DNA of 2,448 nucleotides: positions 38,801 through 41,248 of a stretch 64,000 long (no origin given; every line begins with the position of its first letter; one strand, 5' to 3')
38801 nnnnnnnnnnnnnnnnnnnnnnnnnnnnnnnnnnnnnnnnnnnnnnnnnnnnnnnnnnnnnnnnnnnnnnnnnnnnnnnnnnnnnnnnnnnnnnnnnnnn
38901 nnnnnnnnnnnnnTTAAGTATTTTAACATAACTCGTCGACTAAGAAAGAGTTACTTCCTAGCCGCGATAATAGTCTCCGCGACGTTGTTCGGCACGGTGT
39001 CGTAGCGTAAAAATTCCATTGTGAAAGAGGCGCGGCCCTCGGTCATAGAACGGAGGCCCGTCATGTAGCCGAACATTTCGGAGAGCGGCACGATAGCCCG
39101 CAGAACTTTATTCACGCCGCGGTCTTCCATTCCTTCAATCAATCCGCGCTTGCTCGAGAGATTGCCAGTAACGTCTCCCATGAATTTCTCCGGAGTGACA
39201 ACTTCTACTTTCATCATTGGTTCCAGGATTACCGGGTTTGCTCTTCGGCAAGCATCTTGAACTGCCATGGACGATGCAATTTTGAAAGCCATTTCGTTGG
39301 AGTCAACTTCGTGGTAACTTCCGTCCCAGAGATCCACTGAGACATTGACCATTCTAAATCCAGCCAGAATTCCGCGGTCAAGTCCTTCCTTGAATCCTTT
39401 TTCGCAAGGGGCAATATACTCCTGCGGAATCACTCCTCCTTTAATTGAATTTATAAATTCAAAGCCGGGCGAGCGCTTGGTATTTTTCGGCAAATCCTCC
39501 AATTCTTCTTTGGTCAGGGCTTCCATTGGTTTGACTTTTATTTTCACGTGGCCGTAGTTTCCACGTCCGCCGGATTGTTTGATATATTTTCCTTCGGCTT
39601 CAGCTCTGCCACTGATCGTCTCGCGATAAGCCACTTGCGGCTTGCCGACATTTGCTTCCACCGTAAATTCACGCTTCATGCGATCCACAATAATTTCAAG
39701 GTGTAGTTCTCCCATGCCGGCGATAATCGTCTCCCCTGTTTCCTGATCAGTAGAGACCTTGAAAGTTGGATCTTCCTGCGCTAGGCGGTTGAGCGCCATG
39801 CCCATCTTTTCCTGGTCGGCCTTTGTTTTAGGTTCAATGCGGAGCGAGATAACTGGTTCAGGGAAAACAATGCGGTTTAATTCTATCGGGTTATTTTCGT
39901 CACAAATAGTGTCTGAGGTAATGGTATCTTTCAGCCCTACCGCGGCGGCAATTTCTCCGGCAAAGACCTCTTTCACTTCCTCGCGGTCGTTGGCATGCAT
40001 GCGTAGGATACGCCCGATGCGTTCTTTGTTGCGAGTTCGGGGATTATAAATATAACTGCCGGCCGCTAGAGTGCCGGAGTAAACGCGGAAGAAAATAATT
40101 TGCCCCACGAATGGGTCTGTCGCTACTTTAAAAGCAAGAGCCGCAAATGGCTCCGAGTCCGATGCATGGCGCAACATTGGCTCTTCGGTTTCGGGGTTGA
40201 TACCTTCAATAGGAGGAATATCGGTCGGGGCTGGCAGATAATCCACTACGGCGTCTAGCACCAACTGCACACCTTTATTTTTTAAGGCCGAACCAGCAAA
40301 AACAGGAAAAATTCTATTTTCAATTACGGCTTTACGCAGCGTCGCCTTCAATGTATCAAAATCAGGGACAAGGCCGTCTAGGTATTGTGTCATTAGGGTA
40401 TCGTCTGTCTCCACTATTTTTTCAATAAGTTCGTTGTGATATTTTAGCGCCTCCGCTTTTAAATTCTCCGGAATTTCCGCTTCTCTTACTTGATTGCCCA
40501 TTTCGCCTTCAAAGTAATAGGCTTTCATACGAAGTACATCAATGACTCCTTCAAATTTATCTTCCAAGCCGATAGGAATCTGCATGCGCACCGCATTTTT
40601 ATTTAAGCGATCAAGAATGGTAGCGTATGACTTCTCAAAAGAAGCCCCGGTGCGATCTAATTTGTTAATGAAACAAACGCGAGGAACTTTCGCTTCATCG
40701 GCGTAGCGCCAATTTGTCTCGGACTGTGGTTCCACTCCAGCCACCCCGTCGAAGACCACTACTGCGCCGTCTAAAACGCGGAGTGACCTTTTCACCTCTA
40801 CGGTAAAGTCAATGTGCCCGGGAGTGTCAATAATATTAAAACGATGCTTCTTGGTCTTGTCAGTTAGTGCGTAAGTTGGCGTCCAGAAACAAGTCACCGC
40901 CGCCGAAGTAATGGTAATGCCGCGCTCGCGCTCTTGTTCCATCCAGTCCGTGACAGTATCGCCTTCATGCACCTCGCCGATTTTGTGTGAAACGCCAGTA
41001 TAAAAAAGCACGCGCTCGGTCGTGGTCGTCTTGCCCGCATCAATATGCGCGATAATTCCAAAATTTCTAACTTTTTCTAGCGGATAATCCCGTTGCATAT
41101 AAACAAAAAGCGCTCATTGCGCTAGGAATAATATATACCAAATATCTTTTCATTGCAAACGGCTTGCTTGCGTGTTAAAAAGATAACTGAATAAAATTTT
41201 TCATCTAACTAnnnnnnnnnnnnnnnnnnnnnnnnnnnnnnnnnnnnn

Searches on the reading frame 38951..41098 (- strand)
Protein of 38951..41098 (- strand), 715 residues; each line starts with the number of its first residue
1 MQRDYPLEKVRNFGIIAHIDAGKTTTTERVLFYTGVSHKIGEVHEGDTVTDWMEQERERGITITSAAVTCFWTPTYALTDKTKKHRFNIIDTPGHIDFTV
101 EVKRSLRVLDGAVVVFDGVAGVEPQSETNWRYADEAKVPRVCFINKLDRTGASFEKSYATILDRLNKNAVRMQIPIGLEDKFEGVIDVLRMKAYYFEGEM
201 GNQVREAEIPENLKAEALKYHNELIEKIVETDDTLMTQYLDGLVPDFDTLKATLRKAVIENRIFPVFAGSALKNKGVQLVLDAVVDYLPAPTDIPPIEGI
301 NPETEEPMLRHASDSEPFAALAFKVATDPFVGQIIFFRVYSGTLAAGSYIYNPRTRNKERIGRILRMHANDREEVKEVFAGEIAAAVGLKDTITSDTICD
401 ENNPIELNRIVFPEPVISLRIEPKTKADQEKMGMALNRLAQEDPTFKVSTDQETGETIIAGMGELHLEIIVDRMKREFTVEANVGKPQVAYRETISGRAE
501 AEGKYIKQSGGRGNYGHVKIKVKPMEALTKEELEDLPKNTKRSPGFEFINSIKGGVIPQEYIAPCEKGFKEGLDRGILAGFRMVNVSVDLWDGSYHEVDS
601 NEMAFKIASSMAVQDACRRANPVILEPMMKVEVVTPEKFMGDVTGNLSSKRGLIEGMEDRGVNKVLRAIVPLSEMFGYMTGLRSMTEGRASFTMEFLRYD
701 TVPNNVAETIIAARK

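Call 60: search_protein_families(library=pfam, proteins=[window:38951-41098:-], max_evalue=0.00001)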
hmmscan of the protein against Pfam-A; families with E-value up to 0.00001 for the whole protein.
window:38951-41098:- (715 aa): 7 families
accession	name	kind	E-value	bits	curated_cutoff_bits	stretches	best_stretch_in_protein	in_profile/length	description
PF00009.33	GTP_EFTU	-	5e-62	209.3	26.5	1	9-289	2-187/188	Elongation factor Tu GTP binding domain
PF03764.24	EFG_IV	-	4.8e-37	126.9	24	1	487-621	1-121/121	Elongation factor G, domain IV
PF14492.12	EFG_III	-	8.3e-35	119.1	27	1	412-486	1-75/75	Elongation Factor G, domain III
PF00679.30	EFG_C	-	1e-28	99.6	27.9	1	624-709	2-88/89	Elongation factor G C-terminus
PF03144.31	GTP_EFTU_D2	-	3.8e-18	66.1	30.3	1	332-399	1-73/73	Elongation factor Tu domain 2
PF22042.2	EF-G_D2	-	3.4e-15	56.3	27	1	317-400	1-83/84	Elongation factor G domain 2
PF16658.11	RF3_C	-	4.7e-07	30.1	40.1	1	420-500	14-94/132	Class II release factor RF3, C-terminal domain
